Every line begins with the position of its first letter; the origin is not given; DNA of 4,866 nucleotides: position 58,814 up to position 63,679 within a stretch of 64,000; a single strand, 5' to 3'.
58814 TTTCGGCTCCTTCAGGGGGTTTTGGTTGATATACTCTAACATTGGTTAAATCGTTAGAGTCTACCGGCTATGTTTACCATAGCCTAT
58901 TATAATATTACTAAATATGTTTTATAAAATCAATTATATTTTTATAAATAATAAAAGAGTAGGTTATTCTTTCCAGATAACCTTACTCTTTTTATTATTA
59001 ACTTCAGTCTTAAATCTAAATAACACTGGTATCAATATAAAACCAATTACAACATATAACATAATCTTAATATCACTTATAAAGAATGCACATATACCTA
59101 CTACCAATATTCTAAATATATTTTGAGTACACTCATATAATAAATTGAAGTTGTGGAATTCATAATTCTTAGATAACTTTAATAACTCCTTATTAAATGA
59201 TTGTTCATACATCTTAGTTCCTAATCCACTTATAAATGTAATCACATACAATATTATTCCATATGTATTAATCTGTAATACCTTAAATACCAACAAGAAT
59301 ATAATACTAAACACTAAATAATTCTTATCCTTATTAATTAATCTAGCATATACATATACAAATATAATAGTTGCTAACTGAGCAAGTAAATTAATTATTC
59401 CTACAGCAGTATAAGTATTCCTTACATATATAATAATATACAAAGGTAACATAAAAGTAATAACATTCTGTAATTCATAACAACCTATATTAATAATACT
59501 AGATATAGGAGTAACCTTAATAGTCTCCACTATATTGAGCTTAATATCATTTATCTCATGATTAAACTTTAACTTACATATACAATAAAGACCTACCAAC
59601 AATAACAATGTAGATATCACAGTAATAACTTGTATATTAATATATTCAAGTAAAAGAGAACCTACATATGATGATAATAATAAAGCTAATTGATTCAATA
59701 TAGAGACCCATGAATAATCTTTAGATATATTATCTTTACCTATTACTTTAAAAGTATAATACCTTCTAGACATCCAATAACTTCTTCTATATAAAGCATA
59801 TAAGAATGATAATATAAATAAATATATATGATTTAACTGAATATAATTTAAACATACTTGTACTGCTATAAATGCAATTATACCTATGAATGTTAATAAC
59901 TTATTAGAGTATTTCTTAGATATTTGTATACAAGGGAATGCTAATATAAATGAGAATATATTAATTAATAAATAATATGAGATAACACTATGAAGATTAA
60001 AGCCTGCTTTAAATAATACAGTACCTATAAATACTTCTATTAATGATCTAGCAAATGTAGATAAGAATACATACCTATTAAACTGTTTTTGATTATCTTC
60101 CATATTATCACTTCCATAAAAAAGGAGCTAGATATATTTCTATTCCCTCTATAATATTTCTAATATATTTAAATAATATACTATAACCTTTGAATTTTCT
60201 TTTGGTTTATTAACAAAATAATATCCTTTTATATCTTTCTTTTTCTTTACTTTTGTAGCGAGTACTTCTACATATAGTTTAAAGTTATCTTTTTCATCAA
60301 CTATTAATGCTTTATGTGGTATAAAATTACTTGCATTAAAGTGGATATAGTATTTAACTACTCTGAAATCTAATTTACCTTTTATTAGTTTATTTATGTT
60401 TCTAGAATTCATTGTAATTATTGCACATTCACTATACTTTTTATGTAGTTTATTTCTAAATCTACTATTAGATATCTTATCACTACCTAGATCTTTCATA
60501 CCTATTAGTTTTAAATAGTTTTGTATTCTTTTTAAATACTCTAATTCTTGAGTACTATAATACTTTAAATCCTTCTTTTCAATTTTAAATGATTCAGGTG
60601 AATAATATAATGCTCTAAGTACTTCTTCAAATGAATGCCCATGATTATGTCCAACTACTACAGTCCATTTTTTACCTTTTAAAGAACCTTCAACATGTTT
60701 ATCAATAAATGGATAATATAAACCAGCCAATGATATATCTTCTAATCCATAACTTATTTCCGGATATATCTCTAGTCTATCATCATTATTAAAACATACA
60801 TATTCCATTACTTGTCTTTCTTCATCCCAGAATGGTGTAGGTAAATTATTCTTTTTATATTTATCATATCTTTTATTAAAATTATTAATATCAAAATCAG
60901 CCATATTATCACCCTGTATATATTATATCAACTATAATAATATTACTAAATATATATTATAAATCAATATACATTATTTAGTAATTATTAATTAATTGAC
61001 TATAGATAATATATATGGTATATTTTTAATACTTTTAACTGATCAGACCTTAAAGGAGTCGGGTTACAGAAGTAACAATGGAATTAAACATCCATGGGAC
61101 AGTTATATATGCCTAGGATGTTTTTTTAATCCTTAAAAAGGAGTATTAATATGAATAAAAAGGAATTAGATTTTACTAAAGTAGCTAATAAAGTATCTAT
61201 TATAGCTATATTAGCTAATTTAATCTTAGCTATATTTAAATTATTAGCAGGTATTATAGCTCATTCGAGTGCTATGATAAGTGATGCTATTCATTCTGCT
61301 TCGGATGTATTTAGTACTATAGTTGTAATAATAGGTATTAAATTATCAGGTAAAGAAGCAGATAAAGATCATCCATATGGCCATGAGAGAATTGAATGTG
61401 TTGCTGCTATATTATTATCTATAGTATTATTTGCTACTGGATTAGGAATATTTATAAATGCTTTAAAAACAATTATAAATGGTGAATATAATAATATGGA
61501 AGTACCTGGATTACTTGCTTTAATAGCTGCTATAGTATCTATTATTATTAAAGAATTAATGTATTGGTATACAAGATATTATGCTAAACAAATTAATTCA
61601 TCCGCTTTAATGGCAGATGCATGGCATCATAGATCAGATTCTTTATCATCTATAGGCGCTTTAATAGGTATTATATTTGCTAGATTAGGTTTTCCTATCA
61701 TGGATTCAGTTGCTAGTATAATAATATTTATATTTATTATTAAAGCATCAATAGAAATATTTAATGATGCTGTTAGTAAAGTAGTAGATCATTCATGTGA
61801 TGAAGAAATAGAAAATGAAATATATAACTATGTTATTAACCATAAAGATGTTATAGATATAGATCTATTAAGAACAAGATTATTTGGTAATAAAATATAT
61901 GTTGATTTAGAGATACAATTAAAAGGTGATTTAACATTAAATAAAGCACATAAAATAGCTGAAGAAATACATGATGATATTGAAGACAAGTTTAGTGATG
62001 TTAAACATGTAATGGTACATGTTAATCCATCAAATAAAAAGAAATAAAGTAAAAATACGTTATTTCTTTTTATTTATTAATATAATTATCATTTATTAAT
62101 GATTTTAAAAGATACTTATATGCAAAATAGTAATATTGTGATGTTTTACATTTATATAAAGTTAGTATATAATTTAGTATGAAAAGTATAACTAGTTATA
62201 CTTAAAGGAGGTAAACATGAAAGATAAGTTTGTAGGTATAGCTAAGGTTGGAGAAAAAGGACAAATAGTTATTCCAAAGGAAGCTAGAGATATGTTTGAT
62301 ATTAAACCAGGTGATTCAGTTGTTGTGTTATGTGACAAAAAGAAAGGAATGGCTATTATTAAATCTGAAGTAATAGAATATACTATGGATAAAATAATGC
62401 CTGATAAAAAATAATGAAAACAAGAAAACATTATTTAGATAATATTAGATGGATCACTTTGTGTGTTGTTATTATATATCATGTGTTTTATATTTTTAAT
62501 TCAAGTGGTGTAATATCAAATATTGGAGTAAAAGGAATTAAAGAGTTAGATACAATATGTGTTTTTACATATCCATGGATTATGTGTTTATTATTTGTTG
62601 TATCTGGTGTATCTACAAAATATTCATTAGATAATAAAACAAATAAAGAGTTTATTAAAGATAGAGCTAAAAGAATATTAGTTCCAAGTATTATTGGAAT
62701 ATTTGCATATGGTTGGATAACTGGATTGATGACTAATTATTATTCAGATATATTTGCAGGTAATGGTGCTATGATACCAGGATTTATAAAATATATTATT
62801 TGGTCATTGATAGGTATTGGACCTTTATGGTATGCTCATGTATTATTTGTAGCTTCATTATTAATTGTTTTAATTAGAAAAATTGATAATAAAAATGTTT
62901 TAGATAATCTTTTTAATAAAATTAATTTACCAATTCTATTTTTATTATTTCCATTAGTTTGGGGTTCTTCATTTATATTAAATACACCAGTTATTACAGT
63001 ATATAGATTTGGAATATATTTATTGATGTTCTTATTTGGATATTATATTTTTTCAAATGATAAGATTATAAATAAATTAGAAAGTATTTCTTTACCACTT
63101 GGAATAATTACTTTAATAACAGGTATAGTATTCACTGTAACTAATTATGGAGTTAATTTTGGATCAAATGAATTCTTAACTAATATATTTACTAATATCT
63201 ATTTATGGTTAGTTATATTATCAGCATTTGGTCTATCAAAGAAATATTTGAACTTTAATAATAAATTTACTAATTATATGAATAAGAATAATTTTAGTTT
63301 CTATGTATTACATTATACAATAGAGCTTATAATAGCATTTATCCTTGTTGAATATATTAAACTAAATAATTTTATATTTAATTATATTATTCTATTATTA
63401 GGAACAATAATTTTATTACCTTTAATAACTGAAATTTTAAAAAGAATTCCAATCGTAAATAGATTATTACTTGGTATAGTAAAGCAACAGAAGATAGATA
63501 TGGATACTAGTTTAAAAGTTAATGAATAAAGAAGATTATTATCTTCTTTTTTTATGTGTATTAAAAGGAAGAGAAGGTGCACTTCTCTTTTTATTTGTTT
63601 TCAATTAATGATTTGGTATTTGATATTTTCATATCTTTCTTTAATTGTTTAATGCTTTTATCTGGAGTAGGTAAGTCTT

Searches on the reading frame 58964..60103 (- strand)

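Call 8: search_protein_families(library=ncbifam, proteins=[window:58964-60103:-], max_evalue=1)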
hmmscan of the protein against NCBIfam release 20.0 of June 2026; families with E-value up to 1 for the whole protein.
window:58964-60103:- (379 aa): 2 families
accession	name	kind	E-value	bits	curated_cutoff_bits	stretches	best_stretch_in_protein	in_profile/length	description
NF003477.0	PRK05122.1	subfamily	0.0008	18.2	374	1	117-195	139-217/404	MFS transporter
TIGR00880.1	2_A_01_02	superfamily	0.0023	18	131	1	51-176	11-135/141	multidrug resistance protein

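Call 25: search_protein_families(library=padloc, proteins=[window:58964-60103:-], max_evalue=1)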
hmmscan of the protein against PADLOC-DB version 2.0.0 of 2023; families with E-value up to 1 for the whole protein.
window:58964-60103:- (379 aa): 0 families

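Call 27: search_protein_families(library=pfam, proteins=[window:58964-60103:-], max_evalue=0.001)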
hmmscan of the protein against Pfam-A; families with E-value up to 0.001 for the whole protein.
window:58964-60103:- (379 aa): 1 family
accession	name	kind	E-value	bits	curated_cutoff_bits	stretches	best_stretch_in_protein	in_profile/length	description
PF07690.21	MFS_1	-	5.2e-11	42.5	33.4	1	12-174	5-167/347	Major Facilitator Superfamily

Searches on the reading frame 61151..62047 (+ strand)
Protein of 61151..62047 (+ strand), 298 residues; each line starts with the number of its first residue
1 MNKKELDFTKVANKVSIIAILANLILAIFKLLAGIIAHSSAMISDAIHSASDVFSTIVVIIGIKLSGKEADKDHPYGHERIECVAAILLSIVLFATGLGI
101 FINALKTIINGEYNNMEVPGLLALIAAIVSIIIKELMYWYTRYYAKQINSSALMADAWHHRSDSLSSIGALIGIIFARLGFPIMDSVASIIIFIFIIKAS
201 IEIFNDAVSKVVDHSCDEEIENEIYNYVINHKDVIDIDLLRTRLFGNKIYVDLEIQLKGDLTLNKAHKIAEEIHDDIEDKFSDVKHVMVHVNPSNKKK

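Call 27: search_protein_families(library=pfam, proteins=[window:61151-62047:+], max_evalue=0.001)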
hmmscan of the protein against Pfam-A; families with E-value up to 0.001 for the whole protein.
window:61151-62047:+ (298 aa): 2 families
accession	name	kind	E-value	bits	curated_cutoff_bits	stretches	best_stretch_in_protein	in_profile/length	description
PF01545.26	Cation_efflux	-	1.7e-50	172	26.6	1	17-209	2-195/198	Cation efflux family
PF16916.11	ZT_dimer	-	2.1e-22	79.4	26.7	1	216-293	1-77/78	Dimerisation domain of Zinc Transporter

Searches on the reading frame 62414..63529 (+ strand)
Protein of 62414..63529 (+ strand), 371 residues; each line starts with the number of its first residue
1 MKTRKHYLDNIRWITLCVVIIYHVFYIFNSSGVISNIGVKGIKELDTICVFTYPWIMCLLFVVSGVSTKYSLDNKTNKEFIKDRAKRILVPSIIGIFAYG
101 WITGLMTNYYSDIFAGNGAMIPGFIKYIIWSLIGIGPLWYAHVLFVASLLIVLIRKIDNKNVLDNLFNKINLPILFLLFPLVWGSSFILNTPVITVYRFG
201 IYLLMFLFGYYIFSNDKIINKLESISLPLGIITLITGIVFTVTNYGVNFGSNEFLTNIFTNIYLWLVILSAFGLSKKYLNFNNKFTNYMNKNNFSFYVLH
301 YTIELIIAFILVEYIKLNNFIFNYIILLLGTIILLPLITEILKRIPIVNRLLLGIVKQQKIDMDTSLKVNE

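Call 27: search_protein_families(library=pfam, proteins=[window:62414-63529:+], max_evalue=0.001)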
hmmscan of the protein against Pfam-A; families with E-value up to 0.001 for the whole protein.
window:62414-63529:+ (371 aa): 1 family
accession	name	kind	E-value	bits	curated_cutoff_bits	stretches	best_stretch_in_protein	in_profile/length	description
PF01757.29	Acyl_transf_3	-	2.4e-30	106.2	31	1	6-337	2-323/326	Acyltransferase domain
